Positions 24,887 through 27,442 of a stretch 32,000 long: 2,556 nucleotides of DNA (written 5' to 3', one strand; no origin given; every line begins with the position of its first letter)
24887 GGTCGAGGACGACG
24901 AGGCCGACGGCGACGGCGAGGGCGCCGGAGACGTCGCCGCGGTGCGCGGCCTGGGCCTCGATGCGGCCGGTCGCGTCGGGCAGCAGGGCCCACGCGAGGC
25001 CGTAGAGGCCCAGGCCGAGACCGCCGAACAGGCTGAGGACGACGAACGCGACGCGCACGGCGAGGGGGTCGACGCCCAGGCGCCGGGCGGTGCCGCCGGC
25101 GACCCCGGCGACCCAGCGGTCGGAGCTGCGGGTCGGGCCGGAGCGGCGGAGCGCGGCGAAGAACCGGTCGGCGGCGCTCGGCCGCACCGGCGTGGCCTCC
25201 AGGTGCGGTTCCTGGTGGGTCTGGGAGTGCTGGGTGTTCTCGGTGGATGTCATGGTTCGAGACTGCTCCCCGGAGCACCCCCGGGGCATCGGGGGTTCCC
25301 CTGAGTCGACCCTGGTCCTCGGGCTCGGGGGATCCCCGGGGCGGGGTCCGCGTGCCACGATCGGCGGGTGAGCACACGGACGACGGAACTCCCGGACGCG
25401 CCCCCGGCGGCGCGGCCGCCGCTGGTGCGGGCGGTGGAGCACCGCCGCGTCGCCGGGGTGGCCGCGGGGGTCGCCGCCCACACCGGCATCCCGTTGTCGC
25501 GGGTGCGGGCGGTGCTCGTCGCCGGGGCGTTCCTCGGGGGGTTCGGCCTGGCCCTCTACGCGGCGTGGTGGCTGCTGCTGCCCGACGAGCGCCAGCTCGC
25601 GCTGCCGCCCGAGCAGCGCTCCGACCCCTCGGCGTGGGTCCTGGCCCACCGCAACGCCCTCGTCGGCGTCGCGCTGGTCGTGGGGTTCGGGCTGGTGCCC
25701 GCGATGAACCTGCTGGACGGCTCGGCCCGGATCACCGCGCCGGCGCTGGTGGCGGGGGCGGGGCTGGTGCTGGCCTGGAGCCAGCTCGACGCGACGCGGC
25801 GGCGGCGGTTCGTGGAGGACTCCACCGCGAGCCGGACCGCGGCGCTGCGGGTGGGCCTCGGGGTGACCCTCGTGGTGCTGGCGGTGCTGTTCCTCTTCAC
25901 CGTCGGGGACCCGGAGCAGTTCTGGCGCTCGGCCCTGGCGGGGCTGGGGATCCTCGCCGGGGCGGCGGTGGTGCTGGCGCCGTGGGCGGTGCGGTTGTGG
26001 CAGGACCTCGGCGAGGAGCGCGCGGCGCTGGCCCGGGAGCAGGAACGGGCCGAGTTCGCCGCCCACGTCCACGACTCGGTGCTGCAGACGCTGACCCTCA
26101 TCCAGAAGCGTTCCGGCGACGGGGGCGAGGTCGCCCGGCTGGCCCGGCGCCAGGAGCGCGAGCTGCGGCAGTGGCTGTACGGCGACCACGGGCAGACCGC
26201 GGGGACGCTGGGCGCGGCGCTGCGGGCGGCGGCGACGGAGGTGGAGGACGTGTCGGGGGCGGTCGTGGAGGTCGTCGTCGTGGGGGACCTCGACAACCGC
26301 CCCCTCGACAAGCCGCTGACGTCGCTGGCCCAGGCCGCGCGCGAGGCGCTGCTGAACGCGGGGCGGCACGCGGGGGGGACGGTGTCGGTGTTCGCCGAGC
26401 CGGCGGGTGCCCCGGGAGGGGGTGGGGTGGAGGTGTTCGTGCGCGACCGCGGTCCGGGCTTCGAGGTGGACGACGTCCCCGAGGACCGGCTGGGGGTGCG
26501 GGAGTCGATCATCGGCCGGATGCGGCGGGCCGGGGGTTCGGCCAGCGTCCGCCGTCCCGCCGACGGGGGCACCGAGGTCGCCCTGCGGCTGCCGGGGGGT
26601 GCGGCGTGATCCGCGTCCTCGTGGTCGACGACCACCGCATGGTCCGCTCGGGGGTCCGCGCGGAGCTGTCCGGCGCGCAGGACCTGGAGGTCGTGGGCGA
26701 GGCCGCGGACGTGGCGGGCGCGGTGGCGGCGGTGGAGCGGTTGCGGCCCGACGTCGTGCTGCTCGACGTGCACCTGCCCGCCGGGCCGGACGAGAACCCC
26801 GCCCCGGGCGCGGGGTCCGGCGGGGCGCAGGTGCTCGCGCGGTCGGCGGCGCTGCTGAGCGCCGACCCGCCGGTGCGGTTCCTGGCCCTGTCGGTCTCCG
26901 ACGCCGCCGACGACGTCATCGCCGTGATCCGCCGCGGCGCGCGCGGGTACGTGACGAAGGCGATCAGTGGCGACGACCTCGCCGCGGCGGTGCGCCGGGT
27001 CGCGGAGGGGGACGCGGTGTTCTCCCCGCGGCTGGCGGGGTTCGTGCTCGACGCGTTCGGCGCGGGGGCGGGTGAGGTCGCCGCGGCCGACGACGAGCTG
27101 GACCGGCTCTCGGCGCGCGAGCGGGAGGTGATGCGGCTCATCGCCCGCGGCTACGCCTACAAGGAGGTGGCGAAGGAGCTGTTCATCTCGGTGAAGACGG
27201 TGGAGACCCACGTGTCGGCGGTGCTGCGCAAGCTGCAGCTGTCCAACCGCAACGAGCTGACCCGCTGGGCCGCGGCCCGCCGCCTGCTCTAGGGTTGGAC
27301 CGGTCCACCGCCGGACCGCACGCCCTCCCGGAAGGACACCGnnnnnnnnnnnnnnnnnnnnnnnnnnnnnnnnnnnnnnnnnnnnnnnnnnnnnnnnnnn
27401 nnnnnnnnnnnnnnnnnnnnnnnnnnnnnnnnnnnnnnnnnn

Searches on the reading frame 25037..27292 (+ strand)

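Call 51: search_protein_families(library=pfam, proteins=[window:25037-27292:+], max_evalue=0.0001)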
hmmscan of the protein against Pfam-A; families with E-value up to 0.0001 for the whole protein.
window:25037-27292:+ (751 aa): 3 families
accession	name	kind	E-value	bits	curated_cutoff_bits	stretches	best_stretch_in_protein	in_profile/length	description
PF00196.25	GerE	-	1.8e-18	66.4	23.5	1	690-745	2-57/57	Bacterial regulatory proteins, luxR family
PF00072.30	Response_reg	-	4.6e-14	53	30.2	1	527-653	1-111/111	Response regulator receiver domain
PF08281.18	Sigma70_r4_2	-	6.4e-07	29.4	25.7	1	685-733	5-54/54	Sigma-70, region 4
